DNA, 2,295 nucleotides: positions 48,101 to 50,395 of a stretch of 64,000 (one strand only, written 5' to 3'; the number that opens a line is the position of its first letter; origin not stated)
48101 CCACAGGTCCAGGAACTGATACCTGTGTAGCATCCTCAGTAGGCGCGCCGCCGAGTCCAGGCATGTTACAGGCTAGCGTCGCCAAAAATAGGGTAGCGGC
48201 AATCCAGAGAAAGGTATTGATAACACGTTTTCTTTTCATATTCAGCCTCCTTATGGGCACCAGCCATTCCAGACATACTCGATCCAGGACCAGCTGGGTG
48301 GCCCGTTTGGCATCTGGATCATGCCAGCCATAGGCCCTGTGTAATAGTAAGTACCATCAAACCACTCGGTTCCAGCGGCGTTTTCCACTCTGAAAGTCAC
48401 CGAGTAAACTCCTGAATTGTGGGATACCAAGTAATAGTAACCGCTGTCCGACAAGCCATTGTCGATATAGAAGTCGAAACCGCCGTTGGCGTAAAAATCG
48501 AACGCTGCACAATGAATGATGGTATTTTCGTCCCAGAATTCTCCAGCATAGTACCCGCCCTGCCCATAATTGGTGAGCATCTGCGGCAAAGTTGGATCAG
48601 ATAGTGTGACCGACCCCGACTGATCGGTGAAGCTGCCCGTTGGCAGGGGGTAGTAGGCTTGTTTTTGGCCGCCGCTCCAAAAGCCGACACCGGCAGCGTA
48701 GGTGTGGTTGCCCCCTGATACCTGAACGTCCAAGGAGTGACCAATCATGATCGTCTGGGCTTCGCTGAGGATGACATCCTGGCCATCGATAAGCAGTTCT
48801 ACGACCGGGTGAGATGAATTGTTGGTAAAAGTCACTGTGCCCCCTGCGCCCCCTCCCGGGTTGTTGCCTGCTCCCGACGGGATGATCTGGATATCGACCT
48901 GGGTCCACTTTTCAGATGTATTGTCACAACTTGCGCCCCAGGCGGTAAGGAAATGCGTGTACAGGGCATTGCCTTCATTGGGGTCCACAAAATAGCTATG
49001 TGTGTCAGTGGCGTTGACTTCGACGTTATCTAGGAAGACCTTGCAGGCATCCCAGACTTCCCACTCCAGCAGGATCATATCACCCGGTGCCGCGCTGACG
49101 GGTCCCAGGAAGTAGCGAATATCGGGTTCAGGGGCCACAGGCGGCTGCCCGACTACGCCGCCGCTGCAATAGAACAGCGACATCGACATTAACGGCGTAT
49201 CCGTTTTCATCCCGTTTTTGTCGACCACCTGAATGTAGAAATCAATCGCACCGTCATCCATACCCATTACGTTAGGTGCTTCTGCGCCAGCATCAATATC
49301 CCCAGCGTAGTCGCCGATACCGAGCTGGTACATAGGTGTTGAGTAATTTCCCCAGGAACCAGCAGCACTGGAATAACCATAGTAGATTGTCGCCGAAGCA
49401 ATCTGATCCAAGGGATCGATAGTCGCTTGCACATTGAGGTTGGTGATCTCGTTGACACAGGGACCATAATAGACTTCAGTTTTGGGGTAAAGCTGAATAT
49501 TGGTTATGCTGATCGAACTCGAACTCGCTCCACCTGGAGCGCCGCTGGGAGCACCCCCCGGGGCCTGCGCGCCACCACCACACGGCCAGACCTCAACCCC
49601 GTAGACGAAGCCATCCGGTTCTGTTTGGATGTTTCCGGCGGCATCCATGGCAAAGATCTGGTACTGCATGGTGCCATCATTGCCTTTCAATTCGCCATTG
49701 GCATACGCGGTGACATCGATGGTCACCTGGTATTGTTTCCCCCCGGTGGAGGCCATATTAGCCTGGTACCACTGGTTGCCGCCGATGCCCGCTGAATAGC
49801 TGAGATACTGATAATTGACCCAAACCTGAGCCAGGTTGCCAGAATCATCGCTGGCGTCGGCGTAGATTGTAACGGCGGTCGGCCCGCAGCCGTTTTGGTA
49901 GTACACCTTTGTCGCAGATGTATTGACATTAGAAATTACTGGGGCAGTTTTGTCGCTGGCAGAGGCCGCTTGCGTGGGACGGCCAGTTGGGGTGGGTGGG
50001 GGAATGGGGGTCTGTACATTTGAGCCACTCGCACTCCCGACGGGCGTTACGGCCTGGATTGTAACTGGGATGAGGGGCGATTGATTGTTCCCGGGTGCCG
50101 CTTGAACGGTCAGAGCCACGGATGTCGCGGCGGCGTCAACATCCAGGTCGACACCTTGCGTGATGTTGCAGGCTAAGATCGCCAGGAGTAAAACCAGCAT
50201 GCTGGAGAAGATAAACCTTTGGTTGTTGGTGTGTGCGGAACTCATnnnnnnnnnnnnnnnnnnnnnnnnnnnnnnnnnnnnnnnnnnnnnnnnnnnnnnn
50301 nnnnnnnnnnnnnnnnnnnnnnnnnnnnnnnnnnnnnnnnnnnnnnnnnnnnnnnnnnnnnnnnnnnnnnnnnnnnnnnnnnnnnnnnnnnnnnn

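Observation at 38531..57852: Regulator-linked, paralog-rich operon of secreted lipoproteins carrying four divergent HExxH zincin domains (candidate undescribed extracellular system)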

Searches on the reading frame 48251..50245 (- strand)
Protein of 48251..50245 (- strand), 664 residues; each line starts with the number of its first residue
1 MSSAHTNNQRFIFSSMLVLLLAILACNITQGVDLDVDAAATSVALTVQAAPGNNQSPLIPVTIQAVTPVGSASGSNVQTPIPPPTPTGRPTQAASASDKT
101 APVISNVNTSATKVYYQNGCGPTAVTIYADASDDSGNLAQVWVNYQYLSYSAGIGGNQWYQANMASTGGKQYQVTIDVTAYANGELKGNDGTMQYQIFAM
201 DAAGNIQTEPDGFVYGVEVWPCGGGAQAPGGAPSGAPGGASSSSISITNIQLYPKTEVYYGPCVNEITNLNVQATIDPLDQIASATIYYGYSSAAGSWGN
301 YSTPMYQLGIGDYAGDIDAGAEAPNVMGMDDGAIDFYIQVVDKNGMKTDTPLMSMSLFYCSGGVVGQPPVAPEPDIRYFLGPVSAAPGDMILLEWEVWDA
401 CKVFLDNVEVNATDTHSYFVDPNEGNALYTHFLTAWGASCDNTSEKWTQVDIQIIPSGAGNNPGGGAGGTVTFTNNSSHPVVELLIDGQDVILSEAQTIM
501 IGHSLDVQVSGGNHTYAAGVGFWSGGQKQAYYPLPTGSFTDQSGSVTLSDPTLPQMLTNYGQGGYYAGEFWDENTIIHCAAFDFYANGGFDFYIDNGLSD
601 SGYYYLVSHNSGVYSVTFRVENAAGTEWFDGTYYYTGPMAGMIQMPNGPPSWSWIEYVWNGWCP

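Call 4: search_protein_families(library=pfam, proteins=[window:48251-50245:-], max_evalue=0.1)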
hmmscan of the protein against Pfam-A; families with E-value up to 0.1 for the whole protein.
window:48251-50245:- (664 aa): 1 family
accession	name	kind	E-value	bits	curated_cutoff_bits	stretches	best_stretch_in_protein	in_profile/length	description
PF20164.4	GspA_SrpA_N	-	0.017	16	27.4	1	125-208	21-104/117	GspA/SrpA SigLec-like domain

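Call 5: search_protein_families(library=ncbifam, proteins=[window:48251-50245:-], max_evalue=0.1)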
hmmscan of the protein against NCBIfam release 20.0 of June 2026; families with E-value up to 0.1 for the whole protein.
window:48251-50245:- (664 aa): 1 family
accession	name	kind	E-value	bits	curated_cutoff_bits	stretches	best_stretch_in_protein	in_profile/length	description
NF007487.1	PRK10081.1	equivalog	0.076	12.7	94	0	14-37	10-33/48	lipoprotein toxin entericidin B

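Call 91: search_solved_structures(query=window:48251-50245:-, max_evalue=1)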
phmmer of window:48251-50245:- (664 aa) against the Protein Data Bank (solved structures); distinct sequences matched with E-value up to 1: 1.
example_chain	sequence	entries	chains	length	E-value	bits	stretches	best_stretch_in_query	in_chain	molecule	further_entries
9f07_D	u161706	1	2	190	0.077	14.4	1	402-470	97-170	D2-R3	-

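Call 102: search_protein_families(library=padloc, proteins=[window:48251-50245:-], max_evalue=0.001)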
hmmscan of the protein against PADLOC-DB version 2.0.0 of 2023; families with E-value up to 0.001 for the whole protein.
window:48251-50245:- (664 aa): 0 families
